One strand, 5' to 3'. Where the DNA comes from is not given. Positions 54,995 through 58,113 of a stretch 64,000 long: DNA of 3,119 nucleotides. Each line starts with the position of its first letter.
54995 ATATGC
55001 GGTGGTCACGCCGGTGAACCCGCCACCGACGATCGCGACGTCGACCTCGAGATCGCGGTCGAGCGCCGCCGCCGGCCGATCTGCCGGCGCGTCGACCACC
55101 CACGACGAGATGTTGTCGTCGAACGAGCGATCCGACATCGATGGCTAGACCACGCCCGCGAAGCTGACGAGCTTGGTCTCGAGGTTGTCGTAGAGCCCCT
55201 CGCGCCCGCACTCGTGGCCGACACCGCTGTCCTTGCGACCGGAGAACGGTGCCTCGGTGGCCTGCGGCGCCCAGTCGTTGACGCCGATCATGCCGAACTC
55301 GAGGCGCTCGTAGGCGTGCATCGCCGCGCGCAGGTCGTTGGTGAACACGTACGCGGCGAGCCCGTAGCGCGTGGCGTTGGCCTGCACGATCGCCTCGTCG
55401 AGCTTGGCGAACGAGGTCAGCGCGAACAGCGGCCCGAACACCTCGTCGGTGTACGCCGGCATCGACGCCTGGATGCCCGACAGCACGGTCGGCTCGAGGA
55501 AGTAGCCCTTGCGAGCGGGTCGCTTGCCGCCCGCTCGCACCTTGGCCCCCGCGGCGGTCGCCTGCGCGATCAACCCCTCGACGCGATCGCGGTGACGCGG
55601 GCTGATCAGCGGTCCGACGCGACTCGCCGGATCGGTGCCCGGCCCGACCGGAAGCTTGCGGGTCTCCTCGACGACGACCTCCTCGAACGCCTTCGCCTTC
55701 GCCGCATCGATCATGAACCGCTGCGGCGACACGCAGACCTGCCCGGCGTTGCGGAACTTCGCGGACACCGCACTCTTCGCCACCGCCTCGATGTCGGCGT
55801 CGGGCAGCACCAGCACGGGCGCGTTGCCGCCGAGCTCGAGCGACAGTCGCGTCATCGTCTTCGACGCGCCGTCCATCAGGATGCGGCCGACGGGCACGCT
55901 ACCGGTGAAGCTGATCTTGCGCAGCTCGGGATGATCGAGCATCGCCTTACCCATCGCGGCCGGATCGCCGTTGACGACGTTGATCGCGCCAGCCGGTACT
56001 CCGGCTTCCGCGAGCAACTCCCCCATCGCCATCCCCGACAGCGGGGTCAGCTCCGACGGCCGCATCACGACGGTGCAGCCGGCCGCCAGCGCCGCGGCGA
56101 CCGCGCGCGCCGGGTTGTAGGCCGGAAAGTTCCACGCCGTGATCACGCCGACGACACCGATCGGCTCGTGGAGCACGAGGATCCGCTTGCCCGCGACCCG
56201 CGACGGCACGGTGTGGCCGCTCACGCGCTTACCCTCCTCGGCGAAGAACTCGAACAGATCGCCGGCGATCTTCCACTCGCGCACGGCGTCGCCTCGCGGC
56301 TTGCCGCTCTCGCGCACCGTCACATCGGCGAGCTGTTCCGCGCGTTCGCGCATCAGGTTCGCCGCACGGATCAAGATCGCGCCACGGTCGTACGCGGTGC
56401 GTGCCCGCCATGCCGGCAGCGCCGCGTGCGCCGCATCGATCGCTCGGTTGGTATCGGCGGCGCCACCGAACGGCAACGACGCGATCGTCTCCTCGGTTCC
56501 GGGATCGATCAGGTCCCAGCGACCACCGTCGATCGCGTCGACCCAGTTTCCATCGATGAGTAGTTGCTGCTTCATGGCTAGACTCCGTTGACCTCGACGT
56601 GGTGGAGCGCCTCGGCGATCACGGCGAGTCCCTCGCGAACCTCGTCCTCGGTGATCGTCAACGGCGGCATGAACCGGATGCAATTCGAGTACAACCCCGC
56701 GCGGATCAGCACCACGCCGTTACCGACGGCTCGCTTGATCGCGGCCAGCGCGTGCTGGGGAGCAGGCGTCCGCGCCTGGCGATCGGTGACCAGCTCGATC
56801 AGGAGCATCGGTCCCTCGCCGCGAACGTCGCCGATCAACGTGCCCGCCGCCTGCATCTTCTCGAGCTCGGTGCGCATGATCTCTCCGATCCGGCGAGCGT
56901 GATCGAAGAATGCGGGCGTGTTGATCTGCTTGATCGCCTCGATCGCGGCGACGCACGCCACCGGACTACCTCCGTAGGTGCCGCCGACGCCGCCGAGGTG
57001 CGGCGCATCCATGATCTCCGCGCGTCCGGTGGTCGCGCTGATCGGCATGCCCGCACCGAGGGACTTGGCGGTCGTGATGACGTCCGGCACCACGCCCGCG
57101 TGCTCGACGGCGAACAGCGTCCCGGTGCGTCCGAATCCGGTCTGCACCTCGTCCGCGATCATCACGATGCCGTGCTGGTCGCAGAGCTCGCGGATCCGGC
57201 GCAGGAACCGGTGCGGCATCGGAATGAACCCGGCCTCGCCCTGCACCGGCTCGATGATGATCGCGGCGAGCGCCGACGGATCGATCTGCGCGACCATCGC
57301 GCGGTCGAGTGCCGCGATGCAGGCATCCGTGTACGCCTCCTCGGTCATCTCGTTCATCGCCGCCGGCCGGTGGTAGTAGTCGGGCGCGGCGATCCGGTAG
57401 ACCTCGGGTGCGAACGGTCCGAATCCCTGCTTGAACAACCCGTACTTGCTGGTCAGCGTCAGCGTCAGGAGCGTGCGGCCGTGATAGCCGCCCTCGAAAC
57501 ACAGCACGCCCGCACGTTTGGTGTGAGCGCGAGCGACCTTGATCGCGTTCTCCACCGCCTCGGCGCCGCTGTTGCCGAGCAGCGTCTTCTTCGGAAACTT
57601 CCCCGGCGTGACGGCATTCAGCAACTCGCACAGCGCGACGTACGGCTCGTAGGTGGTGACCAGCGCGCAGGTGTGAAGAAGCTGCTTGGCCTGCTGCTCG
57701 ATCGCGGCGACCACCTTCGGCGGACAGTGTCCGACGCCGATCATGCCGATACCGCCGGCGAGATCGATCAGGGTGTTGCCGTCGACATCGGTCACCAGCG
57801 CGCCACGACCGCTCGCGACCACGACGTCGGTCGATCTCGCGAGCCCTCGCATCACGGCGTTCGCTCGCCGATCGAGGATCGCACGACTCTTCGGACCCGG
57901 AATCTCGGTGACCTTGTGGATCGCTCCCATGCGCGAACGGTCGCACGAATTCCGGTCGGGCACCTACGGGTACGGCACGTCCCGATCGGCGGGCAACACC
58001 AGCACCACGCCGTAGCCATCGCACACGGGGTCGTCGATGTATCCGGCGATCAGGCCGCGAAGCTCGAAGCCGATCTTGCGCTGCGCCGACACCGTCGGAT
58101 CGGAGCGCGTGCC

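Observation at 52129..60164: Candidate acetylation-dependent polyamine/GABA catabolic cluster with a GNAT-nitrilase fusion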

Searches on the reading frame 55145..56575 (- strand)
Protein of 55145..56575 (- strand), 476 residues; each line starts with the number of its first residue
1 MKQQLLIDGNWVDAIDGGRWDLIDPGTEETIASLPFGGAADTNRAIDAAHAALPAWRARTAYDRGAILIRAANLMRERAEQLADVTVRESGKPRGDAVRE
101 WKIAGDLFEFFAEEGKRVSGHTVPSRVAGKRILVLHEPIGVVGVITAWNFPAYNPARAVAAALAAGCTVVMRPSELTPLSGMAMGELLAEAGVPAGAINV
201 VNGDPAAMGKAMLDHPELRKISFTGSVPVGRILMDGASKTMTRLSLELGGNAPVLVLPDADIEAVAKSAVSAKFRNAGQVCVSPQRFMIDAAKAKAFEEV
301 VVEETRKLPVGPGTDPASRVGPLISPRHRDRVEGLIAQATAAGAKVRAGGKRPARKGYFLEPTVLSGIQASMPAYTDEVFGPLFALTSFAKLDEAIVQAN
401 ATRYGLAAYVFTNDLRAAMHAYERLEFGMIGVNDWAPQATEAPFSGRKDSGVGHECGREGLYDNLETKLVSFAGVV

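Call 6: search_protein_families(library=pfam, proteins=[window:55145-56575:-])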
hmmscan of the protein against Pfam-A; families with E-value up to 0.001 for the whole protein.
window:55145-56575:- (476 aa): 1 family
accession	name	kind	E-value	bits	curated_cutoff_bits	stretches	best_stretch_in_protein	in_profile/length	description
PF00171.27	Aldedh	-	3.8e-154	514.1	23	1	11-470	1-461/461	Aldehyde dehydrogenase family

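Call 7: search_protein_families(library=ncbifam, proteins=[window:55145-56575:-], max_evalue=0.01)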
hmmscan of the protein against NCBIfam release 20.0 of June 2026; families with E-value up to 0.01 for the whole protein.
window:55145-56575:- (476 aa): 44 families (the best 25 are shown)
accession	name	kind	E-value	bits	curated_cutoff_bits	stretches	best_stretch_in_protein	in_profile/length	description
TIGR01780.1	SSADH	subfamily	5.7e-138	460.5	646.35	1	23-468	2-448/448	succinate-semialdehyde dehydrogenase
NF008415.0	PRK11241.1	equivalog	4.7e-126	421.3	828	1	2-470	10-478/482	NADP-dependent succinate-semialdehyde dehydrogenase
TIGR01804.1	BADH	equivalog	5.6e-123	410.9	668.6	1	7-465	2-464/467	betaine-aldehyde dehydrogenase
NF010000.0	PRK13473.1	subfamily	2.1e-119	399.3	615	1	1-470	1-470/475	aminobutyraldehyde dehydrogenase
NF009725.0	PRK13252.1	equivalog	6.4e-115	384.4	593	1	2-470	6-477/488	betaine-aldehyde dehydrogenase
NF007497.0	PRK10090.1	equivalog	1.1e-108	364.1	500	1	3-470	7-475/480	aldehyde dehydrogenase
NF006916.0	PRK09407.1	equivalog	2e-108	363.3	521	1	16-470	32-490/526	succinic semialdehyde dehydrogenase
NF045735.1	PaDhStyDPseudo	equivalog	3.5e-107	359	850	1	2-473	2-482/483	phenylacetaldehyde dehydrogenase StyD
TIGR02299.1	HpaE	equivalog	6.4e-106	354.8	638.35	1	5-472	3-476/488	5-carboxymethyl-2-hydroxymuconate semialdehyde dehydrogenase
NF045736.1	PaDhStyDRhodo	equivalog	1.9e-104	349.9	800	1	2-471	2-476/479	phenylacetaldehyde dehydrogenase StyD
NF040648.1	lactal_redase_Meth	equivalog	4.2e-99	332.7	650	1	5-472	1-462/463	lactaldehyde dehydrogenase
NF052305.1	DioxValDhHalo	equivalog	2.6e-97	326.7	750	1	4-451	6-458/483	2,5-dioxovalerate dehydrogenase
NF042993.1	AlphKGSA_gudD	equivalog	3.4e-95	319.6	770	1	6-452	7-459/481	alpha-ketoglutaric semialdehyde dehydrogenase GucD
NF040792.1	glyc_ald_dh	equivalog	5.8e-94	315.7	760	1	4-469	2-470/488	D-glyceraldehyde dehydrogenase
TIGR03216.1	OH_muco_semi_DH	equivalog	9.5e-89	298.2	693.25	1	6-461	4-468/481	2-hydroxymuconic semialdehyde dehydrogenase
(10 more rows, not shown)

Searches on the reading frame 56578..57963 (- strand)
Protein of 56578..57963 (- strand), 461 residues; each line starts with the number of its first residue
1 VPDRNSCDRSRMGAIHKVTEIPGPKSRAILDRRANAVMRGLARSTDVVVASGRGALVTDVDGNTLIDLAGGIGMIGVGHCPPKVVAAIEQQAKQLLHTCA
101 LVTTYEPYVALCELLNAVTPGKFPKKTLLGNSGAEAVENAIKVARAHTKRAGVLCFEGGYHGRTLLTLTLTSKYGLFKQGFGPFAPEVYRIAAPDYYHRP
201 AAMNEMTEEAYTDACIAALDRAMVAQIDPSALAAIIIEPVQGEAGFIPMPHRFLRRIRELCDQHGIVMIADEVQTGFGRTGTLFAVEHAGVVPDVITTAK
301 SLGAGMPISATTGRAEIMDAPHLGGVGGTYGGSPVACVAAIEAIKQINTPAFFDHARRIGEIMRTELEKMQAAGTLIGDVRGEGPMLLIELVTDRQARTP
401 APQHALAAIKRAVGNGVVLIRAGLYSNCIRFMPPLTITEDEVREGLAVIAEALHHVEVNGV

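Call 6: search_protein_families(library=pfam, proteins=[window:56578-57963:-])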
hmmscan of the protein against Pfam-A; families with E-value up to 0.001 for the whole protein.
window:56578-57963:- (461 aa): 1 family
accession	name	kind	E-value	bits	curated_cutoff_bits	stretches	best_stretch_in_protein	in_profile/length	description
PF00202.27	Aminotran_3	-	2.3e-121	405.7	30.5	1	46-453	10-403/403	Aminotransferase class-III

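Call 7: search_protein_families(library=ncbifam, proteins=[window:56578-57963:-], max_evalue=0.01)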
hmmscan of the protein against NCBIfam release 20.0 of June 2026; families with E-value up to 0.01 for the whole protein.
window:56578-57963:- (461 aa): 69 families (the best 25 are shown)
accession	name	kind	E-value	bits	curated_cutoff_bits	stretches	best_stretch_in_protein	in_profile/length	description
NF004714.0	PRK06058.1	subfamily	1.5e-153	511.7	639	1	17-455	14-446/447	4-aminobutyrate--2-oxoglutarate transaminase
TIGR00700.1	GABAtrnsam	equivalog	1.5e-150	501.5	506.65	1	32-454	2-419/420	4-aminobutyrate--2-oxoglutarate transaminase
NF005376.0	PRK06918.1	equivalog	1.7e-149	498.1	676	1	19-456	10-444/451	4-aminobutyrate--2-oxoglutarate transaminase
NF005985.0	PRK08088.1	equivalog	7.5e-134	446.6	713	1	27-456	5-424/426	4-aminobutyrate--2-oxoglutarate transaminase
NF005692.0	PRK07495.1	equivalog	2.1e-131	438.5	724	1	28-456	5-422/425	4-aminobutyrate--2-oxoglutarate transaminase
NF004426.0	PRK05769.1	equivalog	3.4e-129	431.5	552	1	17-456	8-440/441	acetyl ornithine aminotransferase family protein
NF005993.0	PRK08117.1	subfamily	4.9e-120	401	574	1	31-457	10-431/433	aspartate aminotransferase family protein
NF005272.0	PRK06777.1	equivalog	2e-117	392.3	725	1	27-454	4-420/421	4-aminobutyrate--2-oxoglutarate transaminase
NF007308.0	PRK09792.1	equivalog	9.7e-113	377.2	747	1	30-454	7-420/421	4-aminobutyrate transaminase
NF049976.1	AmadipTransam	equivalog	1.5e-106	356.8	650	1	38-456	7-415/416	2-aminoadipate transaminase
NF006228.0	PRK08360.1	equivalog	1.5e-98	330.3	608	1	46-459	24-430/443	aspartate aminotransferase family protein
NF006368.0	PRK08593.1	equivalog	4.2e-94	315.7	570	1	44-458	25-434/448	aspartate aminotransferase family protein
TIGR00707.1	argD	subfamily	1.1e-90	304.2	410.05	1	45-453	9-380/381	acetylornithine/succinylornithine family transaminase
NF002874.0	PRK03244.1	equivalog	7.1e-88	295.1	457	1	29-456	10-395/399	acetylornithine transaminase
NF002325.0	PRK01278.1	subfamily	8.1e-85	284.8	372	2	222-457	167-390/395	acetylornithine transaminase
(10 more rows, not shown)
